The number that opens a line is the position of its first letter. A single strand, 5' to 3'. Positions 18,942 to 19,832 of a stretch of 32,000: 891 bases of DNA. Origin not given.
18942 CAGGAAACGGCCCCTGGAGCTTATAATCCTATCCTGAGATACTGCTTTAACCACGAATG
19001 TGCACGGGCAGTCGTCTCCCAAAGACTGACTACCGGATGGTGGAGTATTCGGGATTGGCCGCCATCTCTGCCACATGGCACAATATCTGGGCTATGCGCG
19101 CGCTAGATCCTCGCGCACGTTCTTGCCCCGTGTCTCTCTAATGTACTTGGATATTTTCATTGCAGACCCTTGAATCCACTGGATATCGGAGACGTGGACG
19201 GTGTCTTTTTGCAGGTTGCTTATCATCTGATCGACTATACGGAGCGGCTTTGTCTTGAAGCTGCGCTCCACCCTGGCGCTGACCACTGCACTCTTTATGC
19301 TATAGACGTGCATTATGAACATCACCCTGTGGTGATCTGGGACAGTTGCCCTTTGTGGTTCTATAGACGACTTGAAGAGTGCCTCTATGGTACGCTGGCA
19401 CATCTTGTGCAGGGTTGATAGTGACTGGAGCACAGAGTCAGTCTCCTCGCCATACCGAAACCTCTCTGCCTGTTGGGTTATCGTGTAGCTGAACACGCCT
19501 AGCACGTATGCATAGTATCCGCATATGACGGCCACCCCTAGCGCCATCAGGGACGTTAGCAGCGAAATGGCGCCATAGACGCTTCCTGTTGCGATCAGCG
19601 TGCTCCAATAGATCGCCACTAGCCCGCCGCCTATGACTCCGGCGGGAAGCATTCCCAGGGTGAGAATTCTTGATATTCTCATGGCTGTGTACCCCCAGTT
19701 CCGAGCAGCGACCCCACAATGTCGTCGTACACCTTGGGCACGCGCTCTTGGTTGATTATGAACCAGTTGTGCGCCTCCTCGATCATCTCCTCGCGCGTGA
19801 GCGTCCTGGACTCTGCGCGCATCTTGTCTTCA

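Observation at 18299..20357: Repeat-bounded ~2-kb cassette splitting the lar genes: duplicated unknown gene plus translationally coupled 3-TM protein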

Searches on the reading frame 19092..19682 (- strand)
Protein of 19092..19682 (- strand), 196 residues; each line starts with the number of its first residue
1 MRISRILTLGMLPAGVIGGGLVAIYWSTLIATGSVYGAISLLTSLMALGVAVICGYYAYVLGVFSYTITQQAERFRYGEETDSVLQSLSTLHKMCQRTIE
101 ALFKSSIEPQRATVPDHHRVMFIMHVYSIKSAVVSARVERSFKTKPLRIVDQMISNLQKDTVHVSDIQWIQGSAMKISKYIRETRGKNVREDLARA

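Call 6: search_protein_families(library=pfam, proteins=[window:19092-19682:-], max_evalue=0.1)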
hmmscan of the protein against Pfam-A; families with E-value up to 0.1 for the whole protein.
window:19092-19682:- (196 aa): 0 families

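Call 7: search_protein_families(library=ncbifam, proteins=[window:19092-19682:-], max_evalue=0.1)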
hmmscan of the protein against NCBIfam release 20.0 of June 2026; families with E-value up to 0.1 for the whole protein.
window:19092-19682:- (196 aa): 1 family
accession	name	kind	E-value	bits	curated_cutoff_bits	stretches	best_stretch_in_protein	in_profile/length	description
NF040557.1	CAS_Csx27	equivalog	0.031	14.3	65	1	14-102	15-98/223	type VI-B CRISPR accessory protein Csx27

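Call 8: search_protein_families(library=padloc, proteins=[window:19092-19682:-], max_evalue=1)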
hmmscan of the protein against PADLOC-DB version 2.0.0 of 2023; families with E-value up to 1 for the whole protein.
window:19092-19682:- (196 aa): 0 families

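Call 9: search_protein_families(library=phrogs, proteins=[window:19092-19682:-], max_evalue=1)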
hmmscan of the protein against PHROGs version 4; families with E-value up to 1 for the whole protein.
window:19092-19682:- (196 aa): 1 family
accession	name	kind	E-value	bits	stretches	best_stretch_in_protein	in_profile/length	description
phrog_22854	-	unknown function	0.31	12.2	1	170-189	43-62/62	-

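Call 48: find_homologous_proteins(query=window:19092-19682:-, max_evalue=0.01)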
Query window:19092-19682:- (196 aa): 2 proteins with E <= 0.01 among 244 candidates.
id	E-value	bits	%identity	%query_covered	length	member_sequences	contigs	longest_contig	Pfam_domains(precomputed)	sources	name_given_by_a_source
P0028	2.4e-121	420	100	100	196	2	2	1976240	-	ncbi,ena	-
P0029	1.7e-50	189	55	87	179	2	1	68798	-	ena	-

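Call 102: search_solved_structures(query=A5, max_evalue=10)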
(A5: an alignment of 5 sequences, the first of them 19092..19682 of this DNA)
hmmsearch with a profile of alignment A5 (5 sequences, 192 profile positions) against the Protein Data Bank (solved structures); distinct sequences matched with E-value up to 10: 0.
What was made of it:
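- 19092..19682 (-): TM protein, 196 aa, pI 9.7. It has two (possibly three) N-terminal TM helices and a ~125-aa basic soluble domain. Putative membrane toxin. No family or PDB hit (calls 6-9, 102).
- No known toxin or defence model hits TM (calls 6-9, 102).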
